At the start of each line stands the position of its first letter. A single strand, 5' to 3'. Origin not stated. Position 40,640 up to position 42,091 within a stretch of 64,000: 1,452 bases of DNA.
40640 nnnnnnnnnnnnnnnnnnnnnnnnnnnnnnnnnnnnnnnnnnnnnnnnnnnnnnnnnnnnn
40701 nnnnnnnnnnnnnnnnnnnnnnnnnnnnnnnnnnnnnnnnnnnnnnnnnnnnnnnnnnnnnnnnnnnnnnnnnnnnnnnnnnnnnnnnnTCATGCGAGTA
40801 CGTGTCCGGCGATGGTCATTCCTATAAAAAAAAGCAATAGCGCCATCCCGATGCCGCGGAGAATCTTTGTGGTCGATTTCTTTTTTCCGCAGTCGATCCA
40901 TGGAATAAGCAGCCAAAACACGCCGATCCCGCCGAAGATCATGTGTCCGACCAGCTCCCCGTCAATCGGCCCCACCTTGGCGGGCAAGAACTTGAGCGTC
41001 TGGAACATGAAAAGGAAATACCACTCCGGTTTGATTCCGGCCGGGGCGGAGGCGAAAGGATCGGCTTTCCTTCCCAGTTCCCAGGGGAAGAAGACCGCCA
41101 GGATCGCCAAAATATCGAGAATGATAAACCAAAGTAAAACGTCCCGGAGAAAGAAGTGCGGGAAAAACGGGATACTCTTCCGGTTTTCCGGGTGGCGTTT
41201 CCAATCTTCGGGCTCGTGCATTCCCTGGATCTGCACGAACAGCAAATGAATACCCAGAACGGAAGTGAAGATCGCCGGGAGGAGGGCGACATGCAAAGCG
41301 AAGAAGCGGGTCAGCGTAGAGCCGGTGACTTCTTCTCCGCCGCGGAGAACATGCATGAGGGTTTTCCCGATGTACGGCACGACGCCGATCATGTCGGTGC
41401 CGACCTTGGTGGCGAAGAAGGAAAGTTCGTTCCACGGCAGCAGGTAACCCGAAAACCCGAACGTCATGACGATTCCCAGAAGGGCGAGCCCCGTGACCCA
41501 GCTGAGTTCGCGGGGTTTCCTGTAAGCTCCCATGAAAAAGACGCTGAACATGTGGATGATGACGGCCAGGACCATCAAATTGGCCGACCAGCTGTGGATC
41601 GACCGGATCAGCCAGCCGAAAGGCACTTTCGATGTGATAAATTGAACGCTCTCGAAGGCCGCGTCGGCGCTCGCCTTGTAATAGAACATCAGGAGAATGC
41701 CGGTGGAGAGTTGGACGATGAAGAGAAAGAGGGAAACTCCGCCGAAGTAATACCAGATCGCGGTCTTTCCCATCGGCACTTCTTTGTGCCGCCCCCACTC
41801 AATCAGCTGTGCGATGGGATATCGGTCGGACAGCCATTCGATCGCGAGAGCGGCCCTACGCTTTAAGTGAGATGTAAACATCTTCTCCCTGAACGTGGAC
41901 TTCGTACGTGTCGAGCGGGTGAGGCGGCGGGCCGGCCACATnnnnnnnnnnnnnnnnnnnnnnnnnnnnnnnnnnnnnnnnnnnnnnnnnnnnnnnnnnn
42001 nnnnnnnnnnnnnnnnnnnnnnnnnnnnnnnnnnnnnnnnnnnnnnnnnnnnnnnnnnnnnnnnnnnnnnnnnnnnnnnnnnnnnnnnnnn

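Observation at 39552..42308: bc-type complex whose c subunit is a membrane-anchored nonaheme cytochrome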

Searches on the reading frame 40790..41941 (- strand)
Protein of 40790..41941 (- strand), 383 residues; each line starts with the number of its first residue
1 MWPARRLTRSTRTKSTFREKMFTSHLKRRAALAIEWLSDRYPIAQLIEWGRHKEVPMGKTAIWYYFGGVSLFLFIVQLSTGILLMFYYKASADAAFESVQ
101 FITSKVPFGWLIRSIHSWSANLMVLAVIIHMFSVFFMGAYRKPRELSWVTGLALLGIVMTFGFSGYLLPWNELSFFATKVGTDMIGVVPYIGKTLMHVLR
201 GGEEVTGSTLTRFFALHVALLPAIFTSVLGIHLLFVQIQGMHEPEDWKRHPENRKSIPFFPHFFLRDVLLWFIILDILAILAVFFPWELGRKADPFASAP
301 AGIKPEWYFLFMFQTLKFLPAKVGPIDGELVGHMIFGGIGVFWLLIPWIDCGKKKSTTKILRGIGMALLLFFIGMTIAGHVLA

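Call 3: search_protein_families(library=pfam, proteins=[window:40790-41941:-], max_evalue=0.01)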
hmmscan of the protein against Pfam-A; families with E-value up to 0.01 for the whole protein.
window:40790-41941:- (383 aa): 5 families
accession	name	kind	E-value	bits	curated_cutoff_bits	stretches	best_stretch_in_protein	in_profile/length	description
PF00033.24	Cytochrome_B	-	3e-52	177.7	27.2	1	60-239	10-188/189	Cytochrome b/b6/petB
PF13631.11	Cytochrom_B_N_2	-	1e-43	149.6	27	1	122-289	2-166/169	Cytochrome b(N-terminal)/b6/petB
PF00032.22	Cytochrom_B_C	-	1.4e-09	38.6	20.7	1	293-377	2-80/102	Cytochrome b(C-terminal)/b6/petD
PF01292.26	Ni_hydr_CYTB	-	4.7e-05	23.7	30.1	1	52-146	93-173/179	Prokaryotic cytochrome b561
PF14358.11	DUF4405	-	0.0022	18.9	26.7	1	71-132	7-63/66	Domain of unknown function (DUF4405)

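Call 24: search_solved_structures(query=window:40790-41881:-, max_evalue=0.001)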
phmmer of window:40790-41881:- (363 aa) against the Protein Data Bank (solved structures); distinct sequences matched with E-value up to 0.001: 59.
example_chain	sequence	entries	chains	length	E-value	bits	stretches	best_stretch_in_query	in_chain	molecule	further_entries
6rqf_I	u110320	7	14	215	1e-53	186.1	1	14-224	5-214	Cytochrome b6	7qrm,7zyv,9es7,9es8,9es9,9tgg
7r0w_I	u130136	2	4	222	1.6e-53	185.5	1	13-224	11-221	Cytochrome b6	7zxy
1vf5_A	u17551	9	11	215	2.3e-51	178.4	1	13-224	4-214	CYTOCHROME B6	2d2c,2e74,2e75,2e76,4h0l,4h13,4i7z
2zt9_A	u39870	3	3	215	2.5e-51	178.3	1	13-224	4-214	Cytochrome b6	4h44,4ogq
1q90_B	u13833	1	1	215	7.7e-51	176.7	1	14-224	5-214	Cytochrome b6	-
29ye_B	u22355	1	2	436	2.6e-48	168.3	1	15-337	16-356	Cytochrome b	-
1zrt_C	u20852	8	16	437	2.6e-48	168.3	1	15-337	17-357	Cytochrome b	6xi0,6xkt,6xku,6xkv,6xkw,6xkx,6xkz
29xz_B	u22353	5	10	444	3.4e-48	167.9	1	15-337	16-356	Cytochrome b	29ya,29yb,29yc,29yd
8smr_I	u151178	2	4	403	5.1e-47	164.1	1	15-359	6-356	Cytochrome b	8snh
5gup_w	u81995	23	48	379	1.7e-46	162.4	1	39-311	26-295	Cytochrome b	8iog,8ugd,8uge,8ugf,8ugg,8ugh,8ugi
8zos_A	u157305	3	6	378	1.7e-46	162.4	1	39-311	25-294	Cytochrome b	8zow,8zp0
2qjp_A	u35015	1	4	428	1.8e-46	162.3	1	12-335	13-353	Cytochrome b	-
5kkz_A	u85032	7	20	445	1.9e-46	162.2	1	12-335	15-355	Cytochrome b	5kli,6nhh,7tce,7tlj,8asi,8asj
9fks_a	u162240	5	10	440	2.3e-46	161.9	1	15-336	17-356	Cytochrome b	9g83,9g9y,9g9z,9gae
6nin_A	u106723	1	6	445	2.4e-46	161.9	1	12-335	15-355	Cytochrome b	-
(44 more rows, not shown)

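Call 25: search_protein_families(library=ncbifam, proteins=[window:40790-41881:-], max_evalue=0.01)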
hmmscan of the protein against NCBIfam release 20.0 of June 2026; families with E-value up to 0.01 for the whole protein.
window:40790-41881:- (363 aa): 5 families
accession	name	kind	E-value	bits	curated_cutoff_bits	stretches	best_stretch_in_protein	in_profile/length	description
NF002990.0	PRK03735.1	subfamily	1.9e-65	220.7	325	1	15-224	7-222/223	cytochrome b6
NF040969.1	cytb_ExtP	equivalog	4.9e-64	215.9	290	1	39-222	20-203/205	selenite/tellurite reduction operon b-type cytochrome ExtP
NF050120.1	bc1_QcrB_actin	exception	1.4e-42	146.2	500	1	43-304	25-305/458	cytochrome bc1 complex cytochrome b subunit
NF041076.1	cyt_b_SoxC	equivalog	3.9e-31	108.5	740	1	42-361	26-361/542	proton pump complex cytochrome B SoxC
TIGR01156.1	cytb6_f_IV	equivalog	1.1e-07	31.8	127.05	1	255-351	48-135/160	cytochrome b6-f complex subunit IV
